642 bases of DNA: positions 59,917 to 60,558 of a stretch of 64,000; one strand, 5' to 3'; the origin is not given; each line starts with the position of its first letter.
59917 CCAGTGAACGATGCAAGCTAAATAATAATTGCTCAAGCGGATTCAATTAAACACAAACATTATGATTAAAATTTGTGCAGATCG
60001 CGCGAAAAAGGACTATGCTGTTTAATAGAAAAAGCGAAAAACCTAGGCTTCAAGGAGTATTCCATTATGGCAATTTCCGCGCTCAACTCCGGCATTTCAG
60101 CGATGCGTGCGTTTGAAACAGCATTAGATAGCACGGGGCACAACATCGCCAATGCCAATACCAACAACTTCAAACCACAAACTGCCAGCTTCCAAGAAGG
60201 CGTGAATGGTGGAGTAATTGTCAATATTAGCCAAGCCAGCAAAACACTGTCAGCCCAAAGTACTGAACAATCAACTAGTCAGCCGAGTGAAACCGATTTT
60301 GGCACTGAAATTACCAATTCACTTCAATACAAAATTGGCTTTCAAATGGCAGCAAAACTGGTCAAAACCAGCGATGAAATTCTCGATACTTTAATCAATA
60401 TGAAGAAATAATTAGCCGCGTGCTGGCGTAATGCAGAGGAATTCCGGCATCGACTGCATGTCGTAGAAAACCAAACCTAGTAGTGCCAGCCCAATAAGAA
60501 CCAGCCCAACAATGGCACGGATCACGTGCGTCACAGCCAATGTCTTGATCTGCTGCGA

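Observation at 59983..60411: Orphan 114-aa flagellar rod/hook-family protein reduced to the conserved termini, located in a low-oxygen gene neighbourhood about 38 kb from the nearest flagellar genes in this window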

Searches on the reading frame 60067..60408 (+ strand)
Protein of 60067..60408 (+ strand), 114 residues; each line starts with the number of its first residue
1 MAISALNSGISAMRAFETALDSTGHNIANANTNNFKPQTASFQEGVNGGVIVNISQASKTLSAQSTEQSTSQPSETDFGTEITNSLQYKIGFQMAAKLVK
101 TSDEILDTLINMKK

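Call 3: search_protein_families(library=pfam, proteins=[window:60067-60408:+], max_evalue=1)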
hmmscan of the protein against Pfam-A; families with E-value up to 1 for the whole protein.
window:60067-60408:+ (114 aa): 5 families
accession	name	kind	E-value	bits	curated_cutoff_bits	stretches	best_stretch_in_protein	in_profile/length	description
PF06429.18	Flg_bbr_C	-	8.6e-08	32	23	1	80-112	14-46/46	Flagellar basal body rod FlgEFG protein C-terminal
PF00460.25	Flg_bb_rod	-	5.8e-06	26.6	20.7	1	6-36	1-31/31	Flagella basal body rod protein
PF04244.19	DPRP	-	0.052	13.8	22.1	1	10-47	48-84/224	Deoxyribodipyrimidine photo-lyase-related protein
PF01856.23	HP_OMP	-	0.12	12.9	21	1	16-72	73-113/154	Helicobacter outer membrane protein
PF06112.16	Herpes_capsid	-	0.24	11.9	25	1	27-81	106-158/172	Gammaherpesvirus capsid protein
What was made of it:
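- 60067..60411 (+): CDS of the 114-aa mini axial (FlgE/G-like, FlgC-fold) protein, including the TAA stop. Both Pfam axial domains score above their cutoffs (call 3).
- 60298..60405 (+): C-terminal D0 helix (residues 78-113), with the S-x-T-D-[LF]-x-x-E entry motif just upstream. The Pfam Flg_bbr_C match covers residues 80-112 (call 3).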

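Call 4: search_protein_families(library=ncbifam, proteins=[window:60067-60408:+], max_evalue=10)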
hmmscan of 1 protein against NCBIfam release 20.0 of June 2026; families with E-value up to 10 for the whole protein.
window:60067-60408:+ (114 aa): 25 families
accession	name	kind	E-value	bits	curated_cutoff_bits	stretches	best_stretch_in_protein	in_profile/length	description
NF009278.1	PRK12636.1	equivalog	1.1e-15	57.9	350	2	4-49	3-48/263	flagellar basal body rod protein FlgG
NF004241.1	PRK05682.1-5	equivalog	1.3e-15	57.4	469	2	4-44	3-43/446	flagellar hook protein FlgE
TIGR02492.1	flgK_ends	equivalog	1.3e-11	44.5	170.75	2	4-48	1-45/437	flagellar hook-associated protein FlgK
TIGR02489.1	flgE_epsilon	equivalog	4e-11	42.2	412.85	2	5-44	4-43/719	flagellar hook protein FlgE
NF004238.1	PRK05682.1-1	equivalog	4.7e-10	39.3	400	2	6-43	3-40/414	flagellar hook protein FlgE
TIGR03506.1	FlgEFG_subfam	subfamily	1.6e-09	38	70.25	1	4-72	1-68/351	flagellar hook-basal body complex protein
NF004242.0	PRK05682.2-1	equivalog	9.8e-08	31.2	365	2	3-72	4-72/422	flagellar hook protein FlgE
TIGR02488.1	flgG_G_neg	equivalog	1.1e-07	31.7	252.75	2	9-80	5-68/259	flagellar basal-body rod protein FlgG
NF004243.1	PRK05682.2-2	equivalog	2.8e-07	30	801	2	3-47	4-48/420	flagellar hook protein FlgE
NF040922.1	flgE_Caulobact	equivalog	2.7e-06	26.7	750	2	4-50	5-51/505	flagellar hook protein FlgE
TIGR02490.1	flgF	equivalog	3.1e-06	26.9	178.5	1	8-70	3-65/218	flagellar basal-body rod protein FlgF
NF009279.0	PRK12637.1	equivalog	6.2e-06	25.1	663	2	8-44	5-41/473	flagellar hook protein FlgE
NF005280.0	PRK06797.1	equivalog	8.9e-06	26.3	106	1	13-69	12-68/135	flagellar basal body rod protein FlgB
TIGR01396.1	FlgB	equivalog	1.1e-05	25.6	59.05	1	23-91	22-86/131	flagellar basal body rod protein FlgB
NF009456.0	PRK12816.1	equivalog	5.6e-05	22.9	416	2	5-46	4-45/264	flagellar basal body rod protein FlgG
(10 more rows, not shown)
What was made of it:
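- On FlgB (proximal rod): NF005280 scores 26.3 bits against 106 (call 4).
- On FlgE / FlgG (hook, distal rod): The TIGR03506 subfamily model scores 38 bits against 70.25 (call 4).
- Closest known: FlgE. Different: It scores far below every equivalog cutoff (57 bits against 350-469; call 4).
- The FlgB models score 25.6 against 59 and 26.3 against 106 (call 4).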

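Call 5: find_homologous_proteins(query=window:60067-60408:+, max_evalue=0.001)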
Query window:60067-60408:+ (114 aa): 11 proteins with E <= 0.001 among 16 candidates.
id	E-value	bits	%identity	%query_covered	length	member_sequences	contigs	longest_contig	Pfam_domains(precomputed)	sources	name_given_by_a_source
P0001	3.7e-60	218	94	100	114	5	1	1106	PF06429.19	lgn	-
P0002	1.2e-52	194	83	100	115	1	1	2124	PF06429.19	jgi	jgi:flagellar basal-body rod protein FlgC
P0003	1.5e-48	181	79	100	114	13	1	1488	PF06429.19,PF00460.26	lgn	-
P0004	5.8e-48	179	80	100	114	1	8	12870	PF06429.19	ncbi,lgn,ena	-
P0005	7.6e-48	179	78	100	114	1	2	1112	PF06429.19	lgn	-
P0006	9.8e-47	175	80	100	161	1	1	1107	PF06429.19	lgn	-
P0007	1.4e-46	174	77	100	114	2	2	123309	PF06429.19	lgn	-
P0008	3.9e-38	147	66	99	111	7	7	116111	PF06429.19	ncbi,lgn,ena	-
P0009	2.9e-37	145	65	99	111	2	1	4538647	PF06429.19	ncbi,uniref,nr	ncbi:flagellar basal body rod C-terminal domain-containing protein [Undibacterium cyanobacteriorum]|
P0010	9.6e-32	127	61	100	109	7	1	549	PF06429.19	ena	-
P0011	9.3e-28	114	59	98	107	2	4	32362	PF06429.19,PF00460.26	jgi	jgi:flagellar hook protein FlgE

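Call 8: find_encoding_contigs(protein=P0009, flank=10000, max_places=3)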
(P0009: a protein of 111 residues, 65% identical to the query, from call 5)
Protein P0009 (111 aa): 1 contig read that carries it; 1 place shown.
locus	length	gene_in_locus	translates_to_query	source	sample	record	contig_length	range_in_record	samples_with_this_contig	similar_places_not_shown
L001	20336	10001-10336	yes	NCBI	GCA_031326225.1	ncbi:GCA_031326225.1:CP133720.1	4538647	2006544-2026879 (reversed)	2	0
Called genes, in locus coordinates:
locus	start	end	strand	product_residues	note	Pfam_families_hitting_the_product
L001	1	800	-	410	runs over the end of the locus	PF04551:GcpE, PF26540:GcpE_C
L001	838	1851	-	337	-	PF12844:HTH_19, PF13413:HTH_25, PF13464:RodZ_C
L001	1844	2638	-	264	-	PF13424:TPR_12 (faint), PF23914:TPR_CcmH_CycH (weak), PF13429:TPR_15, PF07719:TPR_2 (faint), PF13181:TPR_8 (faint), PF00515:TPR_1 (weak), PF13431:TPR_17 (weak), PF14559:TPR_19, +6 more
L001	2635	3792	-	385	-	PF21016:RlmN_N, PF04055:Radical_SAM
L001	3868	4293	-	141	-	PF00334:NDK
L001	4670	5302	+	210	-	PF00072:Response_reg, PF00196:GerE, PF08281:Sigma70_r4_2 (weak)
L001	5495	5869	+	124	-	PF00072:Response_reg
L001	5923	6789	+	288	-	PF00027:cNMP_binding, PF13545:HTH_Crp_2, PF00325:Crp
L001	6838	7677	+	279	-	PF00582:Usp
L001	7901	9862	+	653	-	PF17159:MASE3, PF00989:PAS, PF08448:PAS_4, PF13188:PAS_8, PF13426:PAS_9, PF07730:HisKA_3, PF02518:HATPase_c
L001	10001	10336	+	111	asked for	PF06429:Flg_bbr_C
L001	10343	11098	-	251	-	PF13386:DsbD_2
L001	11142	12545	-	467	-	PF04055:Radical_SAM, PF06969:HemN_C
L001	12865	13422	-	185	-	PF05751:FixH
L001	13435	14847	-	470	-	PF12801:Fer4_5 (weak), PF12838:Fer4_7 (faint), PF13183:Fer4_8 (faint), PF13187:Fer4_9 (faint), PF13534:Fer4_17 (faint), PF13746:Fer4_18, PF11614:FixG_C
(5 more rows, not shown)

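Call 10: find_encoding_contigs(protein=P0011, flank=10000, max_places=4)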
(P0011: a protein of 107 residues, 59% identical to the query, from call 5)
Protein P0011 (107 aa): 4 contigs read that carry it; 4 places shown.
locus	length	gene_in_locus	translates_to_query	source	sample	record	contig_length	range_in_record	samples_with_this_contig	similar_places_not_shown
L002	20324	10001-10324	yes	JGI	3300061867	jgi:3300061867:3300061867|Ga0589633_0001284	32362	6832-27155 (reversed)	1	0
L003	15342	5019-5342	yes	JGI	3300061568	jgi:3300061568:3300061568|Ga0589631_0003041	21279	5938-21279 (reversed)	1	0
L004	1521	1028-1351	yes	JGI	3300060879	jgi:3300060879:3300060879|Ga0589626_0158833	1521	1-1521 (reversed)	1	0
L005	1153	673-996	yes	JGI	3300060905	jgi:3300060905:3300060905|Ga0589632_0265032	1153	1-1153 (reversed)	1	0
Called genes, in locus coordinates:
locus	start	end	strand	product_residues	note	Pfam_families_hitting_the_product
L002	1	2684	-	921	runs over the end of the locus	PF13424:TPR_12 (faint), PF13185:GAF_2 (weak), PF13492:GAF_3 (weak), PF00990:GGDEF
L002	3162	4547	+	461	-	PF00270:DEAD, PF04851:ResIII, PF00271:Helicase_C, PF03880:DbpA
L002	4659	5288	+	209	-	PF00072:Response_reg, PF00196:GerE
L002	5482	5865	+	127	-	PF00072:Response_reg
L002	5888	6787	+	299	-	PF00027:cNMP_binding, PF13545:HTH_Crp_2, PF00325:Crp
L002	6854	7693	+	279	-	PF00582:Usp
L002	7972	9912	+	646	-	PF17159:MASE3, PF13188:PAS_8 (faint), PF00989:PAS, PF08448:PAS_4, PF13426:PAS_9, PF07730:HisKA_3, PF02518:HATPase_c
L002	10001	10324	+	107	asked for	PF00460:Flg_bb_rod, PF06429:Flg_bbr_C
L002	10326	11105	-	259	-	PF13386:DsbD_2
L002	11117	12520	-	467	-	PF04055:Radical_SAM, PF06969:HemN_C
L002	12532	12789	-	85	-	-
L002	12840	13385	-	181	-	PF05751:FixH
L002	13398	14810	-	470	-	PF12801:Fer4_5, PF12838:Fer4_7 (faint), PF13183:Fer4_8 (faint), PF13187:Fer4_9 (faint), PF13746:Fer4_18, PF11614:FixG_C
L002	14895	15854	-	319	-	PF14715:FixP_N, PF00034:Cytochrom_C, PF13442:Cytochrome_CBB3, PF00034:Cytochrom_C (weak), PF13442:Cytochrome_CBB3 (weak)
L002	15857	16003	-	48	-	PF05545:FixQ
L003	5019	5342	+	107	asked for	PF00460:Flg_bb_rod, PF06429:Flg_bbr_C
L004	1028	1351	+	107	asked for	PF00460:Flg_bb_rod, PF06429:Flg_bbr_C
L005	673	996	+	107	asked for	PF00460:Flg_bb_rod, PF06429:Flg_bbr_C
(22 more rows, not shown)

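Call 11: find_encoding_contigs(protein=P0008, flank=10000, max_places=4)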
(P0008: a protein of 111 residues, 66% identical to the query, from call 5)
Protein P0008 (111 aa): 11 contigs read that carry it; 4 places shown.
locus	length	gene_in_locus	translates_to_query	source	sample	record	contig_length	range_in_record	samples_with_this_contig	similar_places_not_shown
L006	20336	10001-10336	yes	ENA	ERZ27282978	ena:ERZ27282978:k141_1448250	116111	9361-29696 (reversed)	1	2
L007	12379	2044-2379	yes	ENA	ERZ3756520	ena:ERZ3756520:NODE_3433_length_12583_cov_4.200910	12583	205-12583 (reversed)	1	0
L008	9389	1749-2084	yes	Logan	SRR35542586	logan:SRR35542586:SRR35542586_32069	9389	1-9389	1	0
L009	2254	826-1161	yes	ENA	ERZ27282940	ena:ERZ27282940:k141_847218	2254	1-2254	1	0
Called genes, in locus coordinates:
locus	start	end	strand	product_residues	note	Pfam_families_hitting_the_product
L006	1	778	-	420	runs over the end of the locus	PF04551:GcpE, PF26540:GcpE_C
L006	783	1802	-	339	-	PF12844:HTH_19, PF13413:HTH_25, PF13464:RodZ_C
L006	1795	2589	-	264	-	PF23914:TPR_CcmH_CycH (weak), PF07719:TPR_2 (faint), PF13181:TPR_8 (faint), PF13374:TPR_10 (faint), PF13429:TPR_15, PF13371:TPR_9, PF00515:TPR_1 (weak), PF14559:TPR_19 (weak), +4 more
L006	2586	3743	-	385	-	PF21016:RlmN_N, PF04055:Radical_SAM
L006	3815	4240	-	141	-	PF00334:NDK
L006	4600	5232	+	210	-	PF00072:Response_reg, PF08281:Sigma70_r4_2 (faint), PF00196:GerE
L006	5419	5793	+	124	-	PF00072:Response_reg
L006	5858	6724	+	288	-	PF00027:cNMP_binding, PF13545:HTH_Crp_2, PF00325:Crp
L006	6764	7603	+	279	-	PF00582:Usp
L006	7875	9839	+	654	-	PF17159:MASE3, PF00989:PAS, PF08448:PAS_4 (weak), PF13188:PAS_8, PF13426:PAS_9, PF07730:HisKA_3, PF02518:HATPase_c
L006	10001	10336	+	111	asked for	PF06429:Flg_bbr_C (weak)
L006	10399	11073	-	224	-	PF13386:DsbD_2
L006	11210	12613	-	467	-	PF04055:Radical_SAM, PF06969:HemN_C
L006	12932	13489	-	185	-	PF05751:FixH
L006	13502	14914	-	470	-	PF12801:Fer4_5 (weak), PF12838:Fer4_7 (faint), PF13183:Fer4_8 (faint), PF13187:Fer4_9 (faint), PF13534:Fer4_17 (faint), PF13746:Fer4_18, PF11614:FixG_C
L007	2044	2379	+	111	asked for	PF06429:Flg_bbr_C (weak)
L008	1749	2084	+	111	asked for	PF06429:Flg_bbr_C (weak)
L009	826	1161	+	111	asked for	PF06429:Flg_bbr_C (weak)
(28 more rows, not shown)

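Call 13: search_protein_representatives(alignment_id=A1)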
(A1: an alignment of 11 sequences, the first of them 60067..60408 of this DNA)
Query: 11 sequences, 114 profile positions. Proteins with E-value up to 0.001 (for the whole library): 5164; up to 1e-10: 163; up to 1e-30: 4. The best 150 are listed.
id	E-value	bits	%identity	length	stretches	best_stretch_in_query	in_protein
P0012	1.1e-37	144.9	-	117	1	1-113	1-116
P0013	6.3e-32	126.3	-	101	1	1-113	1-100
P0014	1.3e-31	125.3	-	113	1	1-113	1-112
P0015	6.7e-31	123.0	-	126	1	1-113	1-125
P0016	1.1e-30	122.3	-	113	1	1-113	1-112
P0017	1.5e-30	121.9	-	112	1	4-113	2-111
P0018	4.4e-28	113.9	-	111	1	1-113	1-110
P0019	8.7e-27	109.7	-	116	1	1-113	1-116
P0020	6.2e-26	107.0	-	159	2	1-77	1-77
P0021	2.3e-24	101.9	-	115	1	1-113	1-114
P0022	3.2e-24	101.4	-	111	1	1-113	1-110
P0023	6.2e-24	100.5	-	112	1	1-113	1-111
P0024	4.4e-23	97.8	-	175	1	1-113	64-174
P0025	4.3e-22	94.6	-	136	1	1-113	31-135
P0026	1.7e-21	92.6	-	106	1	13-113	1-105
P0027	2.3e-20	89.0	-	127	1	1-111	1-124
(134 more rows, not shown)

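Call 19: find_related_loci(query=A1, collection=genome_contigs, flank=10000)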
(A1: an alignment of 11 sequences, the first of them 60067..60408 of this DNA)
Query A1 (114 aa) in genome_contigs; peptide patterns used: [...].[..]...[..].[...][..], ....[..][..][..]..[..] (x = any residue, [..] = any of these).
600 stretches matched a pattern (row limit reached: there are more); 181 encode a relative of the query (tblastn E <= 1e-3); the best 80 are kept; 80 distinct loci.
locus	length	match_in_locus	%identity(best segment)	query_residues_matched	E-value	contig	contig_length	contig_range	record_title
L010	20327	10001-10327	49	1-113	2e-32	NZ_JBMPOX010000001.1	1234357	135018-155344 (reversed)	Undibacterium sp. Ji50W NODE_1_length_1234357_cov_18.083465_1, whole genome shotgun sequence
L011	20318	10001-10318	52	1-113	1e-31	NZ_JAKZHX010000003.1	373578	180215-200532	Undibacterium sp. TS12 3, whole genome shotgun sequence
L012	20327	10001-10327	48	1-113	1e-31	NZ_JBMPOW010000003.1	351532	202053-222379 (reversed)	Undibacterium sp. Ji49W NODE_3_length_351532_cov_39.121618_3, whole genome shotgun sequence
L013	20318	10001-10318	51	1-113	7e-32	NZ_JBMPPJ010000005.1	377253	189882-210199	Undibacterium sp. TC9W NODE_5_length_377253_cov_28.885566, whole genome shotgun sequence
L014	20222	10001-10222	39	3-96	5e-10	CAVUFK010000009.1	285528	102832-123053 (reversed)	MAG: uncultured Actinomycetota bacterium isolate MFD02581.bin.2.199 genome assembly, contig: contig_2521, whole genome s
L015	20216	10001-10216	34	3-82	4e-9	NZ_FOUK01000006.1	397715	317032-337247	Pimelobacter simplex strain ATCC 6946, whole genome shotgun sequence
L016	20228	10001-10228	35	3-98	7e-9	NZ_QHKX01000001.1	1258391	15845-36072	Nocardioides solisilvae strain Ka25 Scaffold1_1, whole genome shotgun sequence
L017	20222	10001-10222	35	3-96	6e-9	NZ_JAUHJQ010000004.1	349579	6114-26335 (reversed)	Nocardioides oceani strain SOB77 NODE_4_length_349579_cov_73.157561, whole genome shotgun sequence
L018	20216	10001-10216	36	3-82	6e-9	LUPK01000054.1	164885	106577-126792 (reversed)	MAG: Nocardioides sp. REDSEA-S33_B3 scaffold54, whole genome shotgun sequence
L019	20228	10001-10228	33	3-86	1e-8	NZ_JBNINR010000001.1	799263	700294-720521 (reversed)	Nocardioides sp. BYT-33-1 scaffold1, whole genome shotgun sequence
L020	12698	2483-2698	35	3-82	1e-8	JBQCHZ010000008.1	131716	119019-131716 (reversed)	MAG: Marmoricola sp. isolate bin756 k141_554483, whole genome shotgun sequence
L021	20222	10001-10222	35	3-96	1e-8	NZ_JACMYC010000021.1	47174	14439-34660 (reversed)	Nocardioides deserti strain SC8A-24 Scaffold20_1, whole genome shotgun sequence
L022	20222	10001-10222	35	3-96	2e-8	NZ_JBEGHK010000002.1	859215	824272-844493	Nocardioides sp. LML1-1-1.1 MRBLML1_scf2, whole genome shotgun sequence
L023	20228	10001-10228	33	3-86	1e-8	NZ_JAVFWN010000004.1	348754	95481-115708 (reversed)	Nocardioides sp. LHD-245 LHD.245_ctg04, whole genome shotgun sequence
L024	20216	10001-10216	34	3-82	2e-8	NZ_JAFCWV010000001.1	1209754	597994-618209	Nocardioides sp. LHG3406-4 NODE_1_length_1209754_cov_57.410797, whole genome shotgun sequence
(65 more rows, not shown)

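Call 22: find_homologous_proteins(query=A2, max_evalue=1e-8)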
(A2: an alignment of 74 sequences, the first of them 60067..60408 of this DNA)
Query A2 (74 sequences) (114 aa, profile of the alignment): 526 proteins with E <= 1e-8 among 1437 candidates; the best 120 are listed.
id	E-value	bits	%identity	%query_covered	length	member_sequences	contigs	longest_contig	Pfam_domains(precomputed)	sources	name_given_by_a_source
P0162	3.9e-40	154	43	96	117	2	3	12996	PF06429.19,PF00460.26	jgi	jgi:flagellar basal-body rod protein FlgC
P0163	1.3e-39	153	39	96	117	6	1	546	PF06429.19,PF00460.26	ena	-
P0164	1.3e-39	153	43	96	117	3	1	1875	PF06429.19,PF00460.26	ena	-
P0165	1.4e-39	153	40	96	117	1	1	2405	PF06429.19,PF00460.26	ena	-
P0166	1.5e-39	153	39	96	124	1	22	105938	PF06429.19,PF00460.26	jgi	jgi:flagellar basal-body rod protein FlgC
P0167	1.7e-39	152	42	96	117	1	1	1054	PF06429.19,PF00460.26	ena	-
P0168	1.7e-39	152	41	96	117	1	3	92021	PF06429.19,PF00460.26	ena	-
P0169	2.1e-39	152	40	96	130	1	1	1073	PF06429.19,PF00460.26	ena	-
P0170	3.1e-39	152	39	96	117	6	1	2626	PF06429.19,PF00460.26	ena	-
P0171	3.8e-39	151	39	96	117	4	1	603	PF06429.19,PF00460.26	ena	-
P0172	3.8e-39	151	39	96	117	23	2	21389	PF06429.19,PF00460.26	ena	-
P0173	5.0e-39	151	42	96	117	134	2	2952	PF06429.19,PF00460.26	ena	-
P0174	5.2e-39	151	39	96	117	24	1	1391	PF06429.19,PF00460.26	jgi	jgi:flagellar hook protein FlgE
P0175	5.2e-39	151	40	96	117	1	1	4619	PF06429.19,PF00460.26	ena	-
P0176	5.9e-39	151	41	96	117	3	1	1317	PF06429.19,PF00460.26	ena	-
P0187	3.5e-38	148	39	96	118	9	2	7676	PF06429.19,PF00460.26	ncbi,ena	-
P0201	2.0e-37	146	27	97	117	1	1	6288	PF06429.19,PF00460.26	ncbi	-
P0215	1.6e-36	143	40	96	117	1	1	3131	PF06429.19,PF00460.26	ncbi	-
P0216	1.7e-36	143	30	96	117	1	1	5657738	PF06429.19,PF00460.26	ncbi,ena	-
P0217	1.7e-36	143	36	96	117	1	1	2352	PF06429.19,PF00460.26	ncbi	-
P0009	2.4e-36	142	65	99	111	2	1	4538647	PF06429.19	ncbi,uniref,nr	ncbi:flagellar basal body rod C-terminal domain-containing protein [Undibacterium cyanobacteriorum]|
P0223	3.9e-36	142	28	98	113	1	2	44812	PF06429.19,PF00460.26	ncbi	-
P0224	3.9e-36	142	42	96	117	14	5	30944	PF06429.19,PF00460.26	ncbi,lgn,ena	-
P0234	7.4e-36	141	53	99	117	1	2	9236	PF06429.19,PF00460.26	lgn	-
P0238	9.0e-36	140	28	96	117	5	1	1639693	PF06429.19,PF00460.26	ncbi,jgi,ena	-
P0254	7.6e-35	137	38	96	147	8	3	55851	PF06429.19,PF00460.26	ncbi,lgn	-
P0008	1.8e-34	136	66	99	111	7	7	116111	PF06429.19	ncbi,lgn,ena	-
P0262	2.4e-34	136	28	97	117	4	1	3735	PF06429.19,PF00460.26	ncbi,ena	-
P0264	2.9e-34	136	29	98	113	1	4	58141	PF06429.19,PF00460.26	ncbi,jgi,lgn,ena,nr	ncbi:MAG: hypothetical protein A2X84_05860 [Desulfuromonadaceae bacterium GWC2_58_13]|nr:MAG: hypoth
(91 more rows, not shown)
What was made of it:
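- JGI pipelines label some orthologues FlgC (calls 5, 22). Hundreds of homologues exist (calls 13, 22).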

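Call 23: find_encoding_contigs(protein=P0216, flank=8000, max_places=2)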
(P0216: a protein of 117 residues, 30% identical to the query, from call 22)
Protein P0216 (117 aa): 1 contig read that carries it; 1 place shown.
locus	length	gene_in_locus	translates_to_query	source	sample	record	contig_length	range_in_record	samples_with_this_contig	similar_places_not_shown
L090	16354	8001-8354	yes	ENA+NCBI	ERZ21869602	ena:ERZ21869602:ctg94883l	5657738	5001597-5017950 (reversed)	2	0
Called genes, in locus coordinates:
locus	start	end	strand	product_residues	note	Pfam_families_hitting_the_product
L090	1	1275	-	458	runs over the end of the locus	PF02518:HATPase_c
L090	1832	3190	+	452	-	PF00072:Response_reg, PF00158:Sigma54_activat, PF13191:AAA_16 (weak), PF14532:Sigma54_activ_2, PF00004:AAA (weak), PF07728:AAA_5, PF25601:AAA_lid_14, PF02954:HTH_8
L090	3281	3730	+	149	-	PF00072:Response_reg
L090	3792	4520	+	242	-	PF07238:PilZ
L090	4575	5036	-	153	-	-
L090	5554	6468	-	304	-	PF12706:Lactamase_B_2 (faint)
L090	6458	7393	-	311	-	PF08668:HDOD, PF01966:HD (weak)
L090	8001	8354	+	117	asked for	PF00460:Flg_bb_rod, PF06429:Flg_bbr_C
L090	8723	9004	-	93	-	PF00216:Bac_DNA_binding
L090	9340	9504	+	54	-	-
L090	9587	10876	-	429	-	PF00709:Adenylsucc_synt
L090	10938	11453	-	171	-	PF00383:dCMP_cyt_deam_1, PF14437:MafB19-deam, PF14439:Bd3614-deam (weak)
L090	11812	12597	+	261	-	PF14602:Hexapep_2 (faint), PF00132:Hexapep, PF25084:LbH_EIF2B (weak), PF25087:GMPPB_C (weak), PF00132:Hexapep, PF13720:Acetyltransf_11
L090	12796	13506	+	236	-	-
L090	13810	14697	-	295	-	PF01008:IF-2B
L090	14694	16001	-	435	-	PF02040:ArsB, PF16980:CitMHS_2 (weak), PF03600:CitMHS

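Call 24: find_encoding_contigs(protein=P0238, flank=8000, max_places=2)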
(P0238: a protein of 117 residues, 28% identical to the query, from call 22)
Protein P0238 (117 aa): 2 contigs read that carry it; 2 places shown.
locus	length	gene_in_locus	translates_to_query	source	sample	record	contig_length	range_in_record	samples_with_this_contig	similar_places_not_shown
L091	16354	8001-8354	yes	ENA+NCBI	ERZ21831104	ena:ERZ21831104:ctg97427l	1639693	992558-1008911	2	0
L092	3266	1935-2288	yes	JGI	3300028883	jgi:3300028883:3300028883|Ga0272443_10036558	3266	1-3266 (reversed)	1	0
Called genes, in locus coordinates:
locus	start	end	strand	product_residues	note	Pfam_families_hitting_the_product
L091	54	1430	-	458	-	PF02518:HATPase_c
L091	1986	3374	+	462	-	PF00072:Response_reg, PF00158:Sigma54_activat, PF13191:AAA_16 (weak), PF14532:Sigma54_activ_2, PF00004:AAA (weak), PF07728:AAA_5, PF25601:AAA_lid_14, PF02954:HTH_8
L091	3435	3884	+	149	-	PF00072:Response_reg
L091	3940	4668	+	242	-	PF07238:PilZ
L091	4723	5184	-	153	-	-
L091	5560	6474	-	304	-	PF12706:Lactamase_B_2 (weak)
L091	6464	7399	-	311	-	PF08668:HDOD, PF01966:HD (weak)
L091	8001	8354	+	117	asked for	PF00460:Flg_bb_rod, PF06429:Flg_bbr_C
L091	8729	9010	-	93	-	PF00216:Bac_DNA_binding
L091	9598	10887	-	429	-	PF00709:Adenylsucc_synt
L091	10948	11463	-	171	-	PF00383:dCMP_cyt_deam_1, PF14437:MafB19-deam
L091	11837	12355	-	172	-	-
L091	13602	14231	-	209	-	PF00239:Resolvase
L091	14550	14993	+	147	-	-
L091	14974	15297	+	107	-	-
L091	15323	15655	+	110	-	-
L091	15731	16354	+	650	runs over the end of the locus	-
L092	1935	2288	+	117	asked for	PF00460:Flg_bb_rod, PF06429:Flg_bbr_C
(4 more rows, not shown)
